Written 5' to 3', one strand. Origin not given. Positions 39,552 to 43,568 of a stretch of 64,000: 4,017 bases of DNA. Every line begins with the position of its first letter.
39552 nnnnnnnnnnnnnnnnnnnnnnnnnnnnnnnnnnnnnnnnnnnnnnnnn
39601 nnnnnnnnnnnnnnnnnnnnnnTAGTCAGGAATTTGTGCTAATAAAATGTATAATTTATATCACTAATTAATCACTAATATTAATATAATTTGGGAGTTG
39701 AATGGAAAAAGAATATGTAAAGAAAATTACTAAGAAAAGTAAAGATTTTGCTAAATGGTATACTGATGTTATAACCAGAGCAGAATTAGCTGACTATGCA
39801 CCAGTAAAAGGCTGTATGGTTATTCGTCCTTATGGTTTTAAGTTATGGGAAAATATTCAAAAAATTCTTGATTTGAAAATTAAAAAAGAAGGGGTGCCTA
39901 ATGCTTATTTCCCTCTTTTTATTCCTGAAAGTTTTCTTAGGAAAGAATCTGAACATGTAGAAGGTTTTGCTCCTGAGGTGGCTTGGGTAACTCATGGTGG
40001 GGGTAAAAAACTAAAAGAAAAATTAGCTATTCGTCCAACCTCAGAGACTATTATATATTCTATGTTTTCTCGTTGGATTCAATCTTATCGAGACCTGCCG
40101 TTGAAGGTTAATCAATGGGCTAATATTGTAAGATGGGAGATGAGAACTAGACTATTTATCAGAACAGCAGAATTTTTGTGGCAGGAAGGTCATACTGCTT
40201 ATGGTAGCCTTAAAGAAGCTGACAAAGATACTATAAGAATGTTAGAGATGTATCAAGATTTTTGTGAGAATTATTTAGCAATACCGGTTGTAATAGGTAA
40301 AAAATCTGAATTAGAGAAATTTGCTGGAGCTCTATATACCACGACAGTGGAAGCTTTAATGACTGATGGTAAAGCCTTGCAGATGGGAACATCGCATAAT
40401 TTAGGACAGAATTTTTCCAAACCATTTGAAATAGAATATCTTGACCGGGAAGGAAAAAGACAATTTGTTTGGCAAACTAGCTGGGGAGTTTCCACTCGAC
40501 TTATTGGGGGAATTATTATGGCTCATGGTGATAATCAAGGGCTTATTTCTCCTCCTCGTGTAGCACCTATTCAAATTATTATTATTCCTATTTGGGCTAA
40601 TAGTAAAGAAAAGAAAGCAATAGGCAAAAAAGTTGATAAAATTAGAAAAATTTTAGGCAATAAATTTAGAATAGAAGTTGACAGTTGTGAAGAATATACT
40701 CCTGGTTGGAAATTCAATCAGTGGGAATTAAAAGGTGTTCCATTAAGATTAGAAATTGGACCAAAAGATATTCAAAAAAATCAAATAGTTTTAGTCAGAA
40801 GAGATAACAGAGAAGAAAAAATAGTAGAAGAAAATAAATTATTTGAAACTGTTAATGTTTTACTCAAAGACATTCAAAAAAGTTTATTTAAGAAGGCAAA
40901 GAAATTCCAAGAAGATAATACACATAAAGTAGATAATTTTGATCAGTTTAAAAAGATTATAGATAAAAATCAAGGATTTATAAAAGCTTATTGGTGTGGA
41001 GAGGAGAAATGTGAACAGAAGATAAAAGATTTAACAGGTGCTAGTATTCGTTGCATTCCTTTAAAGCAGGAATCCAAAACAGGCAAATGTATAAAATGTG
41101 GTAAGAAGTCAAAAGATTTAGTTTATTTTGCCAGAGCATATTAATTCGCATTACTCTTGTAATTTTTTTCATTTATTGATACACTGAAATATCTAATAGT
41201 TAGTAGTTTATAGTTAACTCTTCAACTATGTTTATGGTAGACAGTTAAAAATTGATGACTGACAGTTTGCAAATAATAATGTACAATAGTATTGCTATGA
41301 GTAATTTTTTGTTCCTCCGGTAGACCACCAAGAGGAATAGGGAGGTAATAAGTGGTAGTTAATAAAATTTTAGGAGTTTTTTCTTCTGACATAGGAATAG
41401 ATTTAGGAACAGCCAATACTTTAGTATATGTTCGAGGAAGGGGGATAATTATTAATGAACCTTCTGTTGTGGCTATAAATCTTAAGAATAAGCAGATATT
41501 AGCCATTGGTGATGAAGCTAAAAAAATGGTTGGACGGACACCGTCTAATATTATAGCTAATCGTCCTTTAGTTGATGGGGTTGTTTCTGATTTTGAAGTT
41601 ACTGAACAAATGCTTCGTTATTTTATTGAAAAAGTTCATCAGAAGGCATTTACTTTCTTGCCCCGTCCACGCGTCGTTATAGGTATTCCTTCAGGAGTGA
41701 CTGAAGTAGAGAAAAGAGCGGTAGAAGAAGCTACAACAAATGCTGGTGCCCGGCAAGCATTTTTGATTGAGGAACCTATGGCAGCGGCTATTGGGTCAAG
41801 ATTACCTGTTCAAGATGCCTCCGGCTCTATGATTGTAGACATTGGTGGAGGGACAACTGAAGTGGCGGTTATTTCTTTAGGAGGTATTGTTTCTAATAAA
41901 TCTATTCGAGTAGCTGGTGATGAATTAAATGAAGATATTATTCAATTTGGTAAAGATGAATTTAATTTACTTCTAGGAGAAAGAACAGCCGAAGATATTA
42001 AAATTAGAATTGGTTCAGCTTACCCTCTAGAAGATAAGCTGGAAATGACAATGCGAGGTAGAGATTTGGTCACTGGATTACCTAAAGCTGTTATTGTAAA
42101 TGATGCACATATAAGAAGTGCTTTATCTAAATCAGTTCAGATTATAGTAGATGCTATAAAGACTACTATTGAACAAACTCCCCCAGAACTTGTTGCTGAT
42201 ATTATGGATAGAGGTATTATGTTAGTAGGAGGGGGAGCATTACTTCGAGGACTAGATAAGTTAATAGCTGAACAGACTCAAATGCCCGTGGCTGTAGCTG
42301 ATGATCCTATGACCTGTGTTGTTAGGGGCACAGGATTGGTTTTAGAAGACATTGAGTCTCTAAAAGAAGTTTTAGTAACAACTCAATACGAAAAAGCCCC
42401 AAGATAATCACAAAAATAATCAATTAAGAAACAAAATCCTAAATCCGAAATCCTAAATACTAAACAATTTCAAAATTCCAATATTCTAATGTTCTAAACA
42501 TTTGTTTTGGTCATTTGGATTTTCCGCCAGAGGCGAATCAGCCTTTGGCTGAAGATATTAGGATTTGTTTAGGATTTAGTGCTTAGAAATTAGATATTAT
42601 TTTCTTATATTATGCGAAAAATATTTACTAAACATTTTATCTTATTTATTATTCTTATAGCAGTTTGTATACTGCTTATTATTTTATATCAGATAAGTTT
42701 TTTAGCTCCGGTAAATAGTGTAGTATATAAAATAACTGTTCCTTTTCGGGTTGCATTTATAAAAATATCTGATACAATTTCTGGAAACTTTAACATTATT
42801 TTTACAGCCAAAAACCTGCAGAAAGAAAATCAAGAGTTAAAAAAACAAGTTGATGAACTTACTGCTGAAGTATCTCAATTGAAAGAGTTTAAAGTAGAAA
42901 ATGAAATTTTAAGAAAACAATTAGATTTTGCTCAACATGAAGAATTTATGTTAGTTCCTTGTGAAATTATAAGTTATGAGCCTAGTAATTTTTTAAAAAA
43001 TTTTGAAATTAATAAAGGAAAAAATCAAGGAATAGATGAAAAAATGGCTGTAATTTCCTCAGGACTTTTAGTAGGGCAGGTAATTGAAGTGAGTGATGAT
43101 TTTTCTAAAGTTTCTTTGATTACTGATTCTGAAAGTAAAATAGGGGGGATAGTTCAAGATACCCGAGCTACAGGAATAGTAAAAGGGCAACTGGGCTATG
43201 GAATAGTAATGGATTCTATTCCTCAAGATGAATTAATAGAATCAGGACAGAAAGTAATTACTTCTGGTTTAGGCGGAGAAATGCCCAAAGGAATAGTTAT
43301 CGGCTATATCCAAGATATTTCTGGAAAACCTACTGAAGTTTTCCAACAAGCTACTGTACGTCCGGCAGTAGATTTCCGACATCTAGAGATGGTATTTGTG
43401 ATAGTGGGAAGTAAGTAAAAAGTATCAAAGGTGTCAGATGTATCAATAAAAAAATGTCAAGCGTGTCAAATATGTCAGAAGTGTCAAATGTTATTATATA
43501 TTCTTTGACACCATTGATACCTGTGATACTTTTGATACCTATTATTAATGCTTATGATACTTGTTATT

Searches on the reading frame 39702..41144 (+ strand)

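Call 57: search_protein_families(library=pfam, proteins=[window:39702-41144:+], max_evalue=0.001)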
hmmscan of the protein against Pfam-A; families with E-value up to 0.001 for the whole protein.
window:39702-41144:+ (480 aa): 3 families
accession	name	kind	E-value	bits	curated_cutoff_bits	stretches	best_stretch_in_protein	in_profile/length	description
PF09180.16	ProRS-C_1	-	9.8e-27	93.3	31.5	1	413-480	1-71/71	Prolyl-tRNA synthetase, C-terminal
PF00587.30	tRNA-synt_2b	-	4.8e-20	72.8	29.3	1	103-272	6-176/179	tRNA synthetase class II core domain (G, H, P, S and T)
PF03129.25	HGTP_anticodon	-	7e-16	58.6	21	1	291-384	1-91/94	Anticodon binding domain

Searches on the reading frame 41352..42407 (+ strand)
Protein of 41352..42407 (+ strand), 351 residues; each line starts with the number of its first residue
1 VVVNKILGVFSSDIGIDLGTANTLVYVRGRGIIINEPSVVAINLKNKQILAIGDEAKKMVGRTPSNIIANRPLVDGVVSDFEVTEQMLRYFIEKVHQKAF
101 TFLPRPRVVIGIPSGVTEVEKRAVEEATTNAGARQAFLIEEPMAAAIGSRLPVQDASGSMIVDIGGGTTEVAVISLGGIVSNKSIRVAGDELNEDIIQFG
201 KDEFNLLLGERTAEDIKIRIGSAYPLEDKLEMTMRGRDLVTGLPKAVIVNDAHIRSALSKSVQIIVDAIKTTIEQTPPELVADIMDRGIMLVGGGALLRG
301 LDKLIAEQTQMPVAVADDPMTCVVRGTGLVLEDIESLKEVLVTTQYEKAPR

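Call 95: search_protein_families(library=pfam, proteins=[window:41352-42407:+], max_evalue=0.0001)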
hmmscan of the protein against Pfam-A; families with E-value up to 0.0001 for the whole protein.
window:41352-42407:+ (351 aa): 5 families
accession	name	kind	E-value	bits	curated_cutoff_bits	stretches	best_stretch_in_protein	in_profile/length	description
PF06723.19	MreB_Mbl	-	9.4e-146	485.2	27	1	12-338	2-326/327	MreB/Mbl protein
PF14450.12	FtsA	-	7e-12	46.2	31.8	1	161-317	2-111/127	Cell division protein FtsA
PF00012.26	HSP70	-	1.4e-11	43.8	20.6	1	84-179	110-209/599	Hsp70 protein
PF00022.25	Actin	-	8.5e-08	31.6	27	0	38-198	32-185/410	Actin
PF11104.14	PilM_2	-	1.6e-06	27.7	27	0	289-318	278-307/340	Type IV pilus assembly protein PilM;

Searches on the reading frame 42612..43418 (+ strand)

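Call 95: search_protein_families(library=pfam, proteins=[window:42612-43418:+], max_evalue=0.0001)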
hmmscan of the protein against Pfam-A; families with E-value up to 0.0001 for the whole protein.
window:42612-43418:+ (268 aa): 1 family
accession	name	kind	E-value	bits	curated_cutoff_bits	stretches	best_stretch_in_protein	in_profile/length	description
PF04085.20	MreC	-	1.7e-42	145.1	28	1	119-264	1-146/147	Rod shape-determining protein MreC, barrel core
